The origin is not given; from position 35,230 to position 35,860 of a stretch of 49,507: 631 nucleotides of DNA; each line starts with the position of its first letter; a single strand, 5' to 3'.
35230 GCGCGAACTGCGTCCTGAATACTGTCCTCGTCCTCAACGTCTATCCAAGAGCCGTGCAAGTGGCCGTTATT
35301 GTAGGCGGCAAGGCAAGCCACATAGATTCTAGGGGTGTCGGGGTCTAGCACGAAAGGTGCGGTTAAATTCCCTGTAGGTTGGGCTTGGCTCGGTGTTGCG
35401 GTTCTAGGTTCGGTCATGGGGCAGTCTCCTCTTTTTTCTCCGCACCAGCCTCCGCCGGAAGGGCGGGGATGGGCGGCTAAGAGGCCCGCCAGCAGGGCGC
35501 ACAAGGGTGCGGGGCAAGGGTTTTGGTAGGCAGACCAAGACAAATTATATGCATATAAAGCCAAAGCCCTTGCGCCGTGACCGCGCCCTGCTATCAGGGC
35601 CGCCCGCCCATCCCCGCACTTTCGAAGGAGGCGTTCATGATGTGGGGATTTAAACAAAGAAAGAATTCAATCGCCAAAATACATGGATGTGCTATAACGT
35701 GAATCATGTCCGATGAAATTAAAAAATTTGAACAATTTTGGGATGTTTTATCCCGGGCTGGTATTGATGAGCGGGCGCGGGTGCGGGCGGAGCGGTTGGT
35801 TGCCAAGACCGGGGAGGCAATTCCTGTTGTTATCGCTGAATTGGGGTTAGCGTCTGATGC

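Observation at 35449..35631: Long bulged hairpin directly upstream of ardA: candidate single-strand (Frpo-like) promoter of a leading region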

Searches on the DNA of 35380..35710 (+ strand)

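Call 10: search_dna_similar(query=window:35380-35710:+, collection=plasmids, mode=distant, max_rows=40, max_evalue=0.001)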
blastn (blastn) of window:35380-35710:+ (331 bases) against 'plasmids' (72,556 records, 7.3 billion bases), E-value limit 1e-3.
No match.

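Call 49: build_rna_model(alignment_id=A4)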
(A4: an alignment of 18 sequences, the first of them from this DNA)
Model R1 built from alignment A4 (18 sequences, 220 columns); structure: RNAalifold consensus.
model positions 179; base pairs 46; branch points 1; effective number of sequences 1.64; information 0.59 bits per position. Calibrated on 0.2 Mb of random sequence (short: E-values are rough).
structure used (alignment columns):
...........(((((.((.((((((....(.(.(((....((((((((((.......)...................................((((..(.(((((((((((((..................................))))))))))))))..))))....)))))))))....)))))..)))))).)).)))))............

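Call 50: search_with_rna_model(model_id=R1, source=window, max_evalue=10, filters=off)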
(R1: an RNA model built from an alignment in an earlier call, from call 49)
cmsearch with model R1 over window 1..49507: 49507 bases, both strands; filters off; matches with E-value up to 10: 8.
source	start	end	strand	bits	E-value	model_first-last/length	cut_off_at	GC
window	35452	35629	+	197.8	9.3e-39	1-179/179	no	0.64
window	35451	35628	-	73.5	1.7e-13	1-179/179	no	0.64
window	32223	32278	-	10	1.3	1-179/179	no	0.61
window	27436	27488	-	7.2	4.9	59-128/179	no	0.53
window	26867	26930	-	7.2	5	1-179/179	no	0.56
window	2111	2147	+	6.9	5.6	1-179/179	no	0.49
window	38549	38600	+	5.9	9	1-179/179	no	0.56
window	17812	17837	+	5.9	9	1-179/179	no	0.73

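Call 58: search_with_rna_model(model_id=R1, source=L039, max_evalue=10, filters=off, show_alignments=3)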
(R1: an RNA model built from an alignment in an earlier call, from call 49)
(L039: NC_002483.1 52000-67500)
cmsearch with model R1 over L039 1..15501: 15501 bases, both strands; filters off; matches with E-value up to 10: 48.
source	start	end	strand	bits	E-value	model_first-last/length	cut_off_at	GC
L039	14243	14303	-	16.9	0.016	1-179/179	no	0.52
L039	14244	14304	+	16.3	0.022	1-179/179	no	0.54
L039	5896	5958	+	12.6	0.12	1-179/179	no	0.65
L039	11291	11357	-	10.4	0.34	1-179/179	no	0.63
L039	11136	11172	+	10.2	0.39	1-179/179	no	0.73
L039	5895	5957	-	9.2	0.62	1-179/179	no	0.67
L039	14973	15028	-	8.8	0.74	1-179/179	no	0.5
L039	5178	5224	+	7.9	1.1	1-179/179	no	0.62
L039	6401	6476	+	7.9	1.1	41-142/179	no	0.42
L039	14974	15029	+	7.7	1.2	1-179/179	no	0.5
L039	13877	13946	-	7.5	1.3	1-179/179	no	0.5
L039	10032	10081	+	7.5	1.4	1-179/179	no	0.66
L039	6099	6160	+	7.5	1.4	1-179/179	no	0.73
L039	4472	4720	-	7.3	1.5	1-179/179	no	0.68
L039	3454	3543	+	6.8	1.8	1-179/179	no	0.61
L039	2092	2152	+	6.8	1.9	1-179/179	no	0.75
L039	11196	11248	-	6.4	2.3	1-179/179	no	0.6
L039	6098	6156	-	6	2.7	1-179/179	no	0.75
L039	11785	11870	+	6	2.8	36-147/179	no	0.56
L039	11134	11172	-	5.9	2.8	1-179/179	no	0.72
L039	4917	4974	+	5.9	2.8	1-179/179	no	0.64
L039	5182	5217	-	5.9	2.9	1-179/179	no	0.64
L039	11529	11582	-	5.8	2.9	1-179/179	no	0.7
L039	11488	11548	+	5.8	3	1-179/179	no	0.72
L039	10369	10418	+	5.7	3.1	1-179/179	no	0.72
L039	13001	13046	+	5.4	3.5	69-118/179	no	0.43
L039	1777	1831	+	5.4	3.6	1-179/179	no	0.55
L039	11685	11798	-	5.4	3.6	1-179/179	no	0.64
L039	8336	8392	+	5.3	3.8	1-179/179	no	0.63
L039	175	260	-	5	4.4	1-179/179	no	0.53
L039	11870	11904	-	4.9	4.6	1-179/179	no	0.69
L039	1916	2008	-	4.9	4.6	1-179/179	no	0.66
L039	3848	3892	+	4.6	5.3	1-179/179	no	0.58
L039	13251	13313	+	4.5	5.5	47-136/179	no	0.32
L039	1113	1142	+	4.5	5.5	1-179/179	no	0.53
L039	11197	11249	+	4.3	6.1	1-179/179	no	0.62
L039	9287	9327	-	4.2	6.2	1-179/179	no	0.51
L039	46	131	-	4.2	6.5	1-179/179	no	0.55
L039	11474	11497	-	4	7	1-179/179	no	0.75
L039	11292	11358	+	3.7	7.9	1-179/179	no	0.63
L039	3453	3542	-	3.6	8.3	1-179/179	no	0.61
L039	2104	2141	-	3.6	8.4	1-179/179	no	0.84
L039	7709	7736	+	3.6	8.5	14-165/179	no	0.68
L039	14122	14170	-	3.5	8.9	1-179/179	no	0.55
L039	3789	3834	+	3.4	9.2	1-179/179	no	0.61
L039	5738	5780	+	3.4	9.3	1-179/179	no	0.49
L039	6418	6467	-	3.3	9.7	58-129/179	no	0.38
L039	1170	1212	+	3.3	9.8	1-179/179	no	0.63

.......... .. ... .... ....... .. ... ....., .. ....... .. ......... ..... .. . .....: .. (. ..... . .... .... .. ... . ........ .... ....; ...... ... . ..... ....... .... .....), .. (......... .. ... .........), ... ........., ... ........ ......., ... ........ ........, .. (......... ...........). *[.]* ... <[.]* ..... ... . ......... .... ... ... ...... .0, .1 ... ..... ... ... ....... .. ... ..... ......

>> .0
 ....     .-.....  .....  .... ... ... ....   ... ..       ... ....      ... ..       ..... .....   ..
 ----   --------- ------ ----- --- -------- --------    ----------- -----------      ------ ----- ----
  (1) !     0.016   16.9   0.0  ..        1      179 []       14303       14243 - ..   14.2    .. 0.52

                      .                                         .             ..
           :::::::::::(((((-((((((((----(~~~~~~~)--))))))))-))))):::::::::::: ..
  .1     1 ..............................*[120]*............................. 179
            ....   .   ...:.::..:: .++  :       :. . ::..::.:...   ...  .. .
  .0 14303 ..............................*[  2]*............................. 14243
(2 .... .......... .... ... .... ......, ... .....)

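Call 65: search_with_rna_model(model_id=R1, source=L040, start=13000, end=31000, max_evalue=1, filters=off)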
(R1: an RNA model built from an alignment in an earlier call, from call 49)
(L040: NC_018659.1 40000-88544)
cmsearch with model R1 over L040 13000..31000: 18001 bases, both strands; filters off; matches with E-value up to 1: 9.
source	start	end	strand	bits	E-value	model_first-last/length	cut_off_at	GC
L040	15129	15180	-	16.1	0.027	34-149/179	no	0.67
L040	14394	14448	+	13.2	0.11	1-179/179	no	0.56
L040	24884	24942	-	13.1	0.11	1-179/179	no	0.71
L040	24972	25023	-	11.3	0.26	1-179/179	no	0.67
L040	19000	19047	-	10.8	0.33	59-128/179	no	0.46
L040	18498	18534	+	9.9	0.52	1-179/179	no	0.76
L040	24885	24943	+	9.6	0.6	1-179/179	no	0.69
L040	28562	28611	-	8.7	0.88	1-179/179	no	0.6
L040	22681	22749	+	8.6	0.92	1-179/179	no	0.59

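Call 68: search_with_rna_model(model_id=R1, sources=[L041, L042, L043, L044, L045, L046, L047, L048, L049, L050, L051, L052, L053, L054, L055, L056, L057, L058, L059, L060, L061, L062, L063, L064, L065, L066, L067, L068, L069, L070, L071, L072, L073, L074, L075, L076, L077, L078, L079, L080, L081, L082, L083, L084, L085, L086, L087, L088, L089, L090, L091, L092, L093, L094, L095, L096, L097, L098, L099, L100, L101, L102, L103, L104, L105, L106, L107, L108, L109, L110, L111, L112, L113, L114, L115, L116, L117, L118, L119, L120], max_evalue=0.01, make_alignment=true)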
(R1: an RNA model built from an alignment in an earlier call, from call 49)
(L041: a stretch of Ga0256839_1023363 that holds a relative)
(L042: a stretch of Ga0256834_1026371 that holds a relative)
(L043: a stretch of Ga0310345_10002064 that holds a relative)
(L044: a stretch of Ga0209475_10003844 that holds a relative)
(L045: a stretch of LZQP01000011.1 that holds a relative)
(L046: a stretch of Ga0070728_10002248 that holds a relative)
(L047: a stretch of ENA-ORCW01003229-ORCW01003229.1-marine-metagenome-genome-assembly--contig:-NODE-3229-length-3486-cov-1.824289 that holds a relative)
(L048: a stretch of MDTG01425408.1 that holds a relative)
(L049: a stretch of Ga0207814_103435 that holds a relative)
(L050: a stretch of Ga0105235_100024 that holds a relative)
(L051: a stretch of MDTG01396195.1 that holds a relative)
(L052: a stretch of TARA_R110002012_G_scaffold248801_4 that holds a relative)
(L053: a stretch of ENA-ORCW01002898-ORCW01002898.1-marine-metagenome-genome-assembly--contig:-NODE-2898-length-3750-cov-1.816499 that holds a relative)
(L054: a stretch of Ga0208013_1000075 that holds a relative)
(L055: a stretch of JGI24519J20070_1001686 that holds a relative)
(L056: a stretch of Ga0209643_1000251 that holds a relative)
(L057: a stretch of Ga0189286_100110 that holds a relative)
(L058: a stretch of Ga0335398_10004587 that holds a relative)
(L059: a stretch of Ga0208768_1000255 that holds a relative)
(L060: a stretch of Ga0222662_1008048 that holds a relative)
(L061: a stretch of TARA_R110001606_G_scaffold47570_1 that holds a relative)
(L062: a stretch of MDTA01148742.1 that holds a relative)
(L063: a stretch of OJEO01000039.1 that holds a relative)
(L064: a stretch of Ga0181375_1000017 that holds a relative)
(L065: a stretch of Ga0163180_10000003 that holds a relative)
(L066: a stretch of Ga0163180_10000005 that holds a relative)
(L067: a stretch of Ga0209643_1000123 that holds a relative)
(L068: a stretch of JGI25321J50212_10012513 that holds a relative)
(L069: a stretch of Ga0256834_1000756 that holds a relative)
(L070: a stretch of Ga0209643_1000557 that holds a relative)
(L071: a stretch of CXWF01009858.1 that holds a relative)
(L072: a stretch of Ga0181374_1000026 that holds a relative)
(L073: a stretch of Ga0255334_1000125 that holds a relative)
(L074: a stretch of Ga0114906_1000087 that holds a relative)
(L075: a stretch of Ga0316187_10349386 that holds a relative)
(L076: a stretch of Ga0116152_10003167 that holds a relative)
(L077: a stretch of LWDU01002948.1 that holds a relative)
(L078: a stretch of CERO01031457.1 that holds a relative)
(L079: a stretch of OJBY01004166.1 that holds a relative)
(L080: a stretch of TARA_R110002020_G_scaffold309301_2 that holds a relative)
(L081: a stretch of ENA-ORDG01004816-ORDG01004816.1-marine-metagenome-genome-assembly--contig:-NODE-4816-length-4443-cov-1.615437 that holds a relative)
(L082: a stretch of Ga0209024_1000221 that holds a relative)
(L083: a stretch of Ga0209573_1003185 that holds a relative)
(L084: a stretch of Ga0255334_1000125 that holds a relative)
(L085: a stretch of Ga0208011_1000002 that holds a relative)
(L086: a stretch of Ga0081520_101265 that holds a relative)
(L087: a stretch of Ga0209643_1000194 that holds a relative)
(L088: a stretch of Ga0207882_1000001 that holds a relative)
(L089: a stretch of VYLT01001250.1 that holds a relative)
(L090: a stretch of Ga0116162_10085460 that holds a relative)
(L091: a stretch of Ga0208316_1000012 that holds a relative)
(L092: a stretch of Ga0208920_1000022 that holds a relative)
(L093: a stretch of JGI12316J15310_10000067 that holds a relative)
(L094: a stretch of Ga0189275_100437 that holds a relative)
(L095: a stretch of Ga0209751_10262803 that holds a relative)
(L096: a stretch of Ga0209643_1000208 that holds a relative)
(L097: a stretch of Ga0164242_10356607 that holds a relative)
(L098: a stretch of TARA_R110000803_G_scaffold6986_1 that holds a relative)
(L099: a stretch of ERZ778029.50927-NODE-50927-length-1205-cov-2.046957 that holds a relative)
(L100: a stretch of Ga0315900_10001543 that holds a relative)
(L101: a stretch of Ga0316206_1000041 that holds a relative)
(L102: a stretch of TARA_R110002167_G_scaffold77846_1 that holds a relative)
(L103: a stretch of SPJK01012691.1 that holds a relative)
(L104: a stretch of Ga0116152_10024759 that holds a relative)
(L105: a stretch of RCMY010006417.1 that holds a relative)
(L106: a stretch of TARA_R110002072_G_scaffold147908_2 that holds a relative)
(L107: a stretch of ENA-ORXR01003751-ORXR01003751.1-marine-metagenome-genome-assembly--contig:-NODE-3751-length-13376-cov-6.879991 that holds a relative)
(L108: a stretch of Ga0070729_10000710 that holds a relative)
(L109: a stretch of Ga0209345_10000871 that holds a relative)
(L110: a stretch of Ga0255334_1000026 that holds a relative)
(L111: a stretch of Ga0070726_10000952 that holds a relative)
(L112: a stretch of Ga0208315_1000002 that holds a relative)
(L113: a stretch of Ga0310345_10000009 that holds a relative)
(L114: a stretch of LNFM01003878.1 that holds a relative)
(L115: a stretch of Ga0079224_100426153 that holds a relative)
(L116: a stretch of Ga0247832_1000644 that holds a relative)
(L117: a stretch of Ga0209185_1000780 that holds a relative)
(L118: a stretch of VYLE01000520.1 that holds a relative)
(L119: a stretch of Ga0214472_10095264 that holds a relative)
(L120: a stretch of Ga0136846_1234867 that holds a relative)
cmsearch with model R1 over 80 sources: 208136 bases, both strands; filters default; matches with E-value up to 0.01: 91.
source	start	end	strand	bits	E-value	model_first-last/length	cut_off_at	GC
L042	987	1165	-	200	1.4e-38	1-179/179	no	0.64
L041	495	674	-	196.7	6.3e-38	1-179/179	no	0.64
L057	1039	1211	-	135.3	1.9e-25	1-179/179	no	0.63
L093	967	1139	-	130.8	1.6e-24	1-179/179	no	0.66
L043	1002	1172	-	119.6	3e-22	1-179/179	no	0.69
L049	1002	1172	-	118.2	5.7e-22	1-179/179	no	0.71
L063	908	1101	-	116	1.6e-21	1-179/179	no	0.68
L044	1002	1172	-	113.8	4.5e-21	1-179/179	no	0.7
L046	1002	1172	-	113.8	4.5e-21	1-179/179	no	0.7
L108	1002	1172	-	113.8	4.5e-21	1-179/179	no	0.7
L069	950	1122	-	113.6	4.9e-21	1-179/179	no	0.53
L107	872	1046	-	109.6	3.2e-20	1-179/179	no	0.66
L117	958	1133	-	107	1.1e-19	1-179/179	no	0.67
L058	971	1154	-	93.1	7.3e-17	1-179/179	no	0.67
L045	994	1175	-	91.1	1.9e-16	1-179/179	no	0.67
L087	967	1147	-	88.1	7.7e-16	1-179/179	no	0.7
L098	972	1154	-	88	7.8e-16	1-179/179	no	0.67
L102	972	1154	-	88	7.8e-16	1-179/179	no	0.67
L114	967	1147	-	86.7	1.5e-15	1-179/179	no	0.7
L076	988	1170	-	86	2e-15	1-179/179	no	0.69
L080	972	1154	-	84.5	4.2e-15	1-179/179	no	0.67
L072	973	1154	-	84.1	4.9e-15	1-179/179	no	0.68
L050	973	1154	-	84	5e-15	1-179/179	no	0.65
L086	938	1116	-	83.4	6.7e-15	1-179/179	no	0.65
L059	972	1153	-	82.7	9.3e-15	1-179/179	no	0.66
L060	972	1153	-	82.7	9.3e-15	1-179/179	no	0.66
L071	938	1116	-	82.5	1e-14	1-179/179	no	0.65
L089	968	1147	-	82.4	1.1e-14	1-179/179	no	0.69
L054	938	1116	-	81.6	1.6e-14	1-179/179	no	0.66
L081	938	1116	-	81.6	1.6e-14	1-179/179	no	0.66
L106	183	361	-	81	2.1e-14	1-179/179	no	0.67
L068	929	1112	-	80.7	2.4e-14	1-179/179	no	0.69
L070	929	1112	-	80.7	2.4e-14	1-179/179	no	0.69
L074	938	1116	-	80.4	2.8e-14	1-179/179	no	0.66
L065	938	1116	-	80.2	3.1e-14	1-179/179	no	0.67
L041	496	675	+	79.5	4.2e-14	1-179/179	no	0.64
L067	939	1115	-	79.3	4.6e-14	1-179/179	no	0.66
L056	938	1116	-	78.7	6e-14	1-179/179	no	0.66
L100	947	1118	-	78.6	6.4e-14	1-179/179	no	0.63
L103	938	1116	-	77.9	9e-14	1-179/179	no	0.64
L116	990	1173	-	77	1.4e-13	1-179/179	no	0.72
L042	988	1166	+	73.6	6.5e-13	1-179/179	no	0.64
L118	976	1147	-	73.1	8.6e-13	1-179/179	no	0.69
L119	979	1144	-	68.8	6.5e-12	1-179/179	no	0.67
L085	997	1176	-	67.7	1.1e-11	1-179/179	no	0.69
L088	983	1161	-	66.1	2.2e-11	1-179/179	no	0.7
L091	983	1161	-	66.1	2.2e-11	1-179/179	no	0.7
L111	983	1161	-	66.1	2.2e-11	1-179/179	no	0.7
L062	925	1108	-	66.1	2.3e-11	1-179/179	no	0.76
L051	983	1160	-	62.5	1.2e-10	1-179/179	no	0.73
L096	983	1161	-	61.8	1.7e-10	1-179/179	no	0.75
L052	981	1160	-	59.9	4.1e-10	1-179/179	no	0.73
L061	982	1160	-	56.2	2.3e-09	1-179/179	no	0.71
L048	983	1161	-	55.5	3.1e-09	1-179/179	no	0.75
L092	983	1161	-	55.1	3.9e-09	1-179/179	no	0.75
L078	984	1161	-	53.8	6.9e-09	1-179/179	no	0.76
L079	984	1161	-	53.8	6.9e-09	1-179/179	no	0.76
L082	984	1161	-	53.8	6.9e-09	1-179/179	no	0.76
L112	984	1161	-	53.8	6.9e-09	1-179/179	no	0.76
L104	349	527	-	52.5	1.3e-08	1-179/179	no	0.73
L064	982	1160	-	50.9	2.8e-08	1-179/179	no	0.76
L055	619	797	-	48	1.1e-07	1-179/179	no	0.75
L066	967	1145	-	47.8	1.2e-07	1-179/179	no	0.78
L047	1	84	-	43.9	7.2e-07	1-90/179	3'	0.7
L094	1004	1182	-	39.3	6.4e-06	1-179/179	no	0.77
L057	1041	1211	+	36.7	2.1e-05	1-179/179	no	0.64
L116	991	1174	+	34.7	5.5e-05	1-179/179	no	0.72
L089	968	1149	+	34.2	6.8e-05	1-179/179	no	0.68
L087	969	1149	+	33.9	7.9e-05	1-179/179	no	0.7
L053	983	1159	-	32.4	0.00016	1-179/179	no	0.76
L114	969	1149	+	31.8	0.00021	1-179/179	no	0.7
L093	968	1140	+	30.2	0.00044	1-179/179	no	0.66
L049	1003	1173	+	29.6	0.00058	1-179/179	no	0.71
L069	951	1123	+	29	0.00077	1-179/179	no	0.53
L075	63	285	-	29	0.00077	1-179/179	no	0.69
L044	1003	1173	+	27.4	0.0016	1-179/179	no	0.7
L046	1003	1173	+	27.4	0.0016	1-179/179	no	0.7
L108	1003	1173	+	27.4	0.0016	1-179/179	no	0.7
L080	973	1155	+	27.1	0.0019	1-179/179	no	0.67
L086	940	1116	+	27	0.002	1-179/179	no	0.66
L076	989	1171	+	26.1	0.003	1-179/179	no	0.69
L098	973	1155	+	26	0.0031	1-179/179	no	0.67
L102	973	1155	+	26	0.0031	1-179/179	no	0.67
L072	974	1156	+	26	0.0032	1-179/179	no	0.68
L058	972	1155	+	25.9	0.0032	1-179/179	no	0.67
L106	185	361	+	25.9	0.0033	1-179/179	no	0.67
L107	870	1048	+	25.4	0.0042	1-179/179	no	0.66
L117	959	1134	+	25.4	0.0042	1-179/179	no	0.67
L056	940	1116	+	25.3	0.0043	1-179/179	no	0.66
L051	983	1161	+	25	0.0051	1-179/179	no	0.73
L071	940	1116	+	24.3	0.0069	1-179/179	no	0.66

Alignment A6: 91 matches aligned to the model, 326 columns, each read 5' to 3' on its own strand. Consensus structure (alignment columns), stored with it:
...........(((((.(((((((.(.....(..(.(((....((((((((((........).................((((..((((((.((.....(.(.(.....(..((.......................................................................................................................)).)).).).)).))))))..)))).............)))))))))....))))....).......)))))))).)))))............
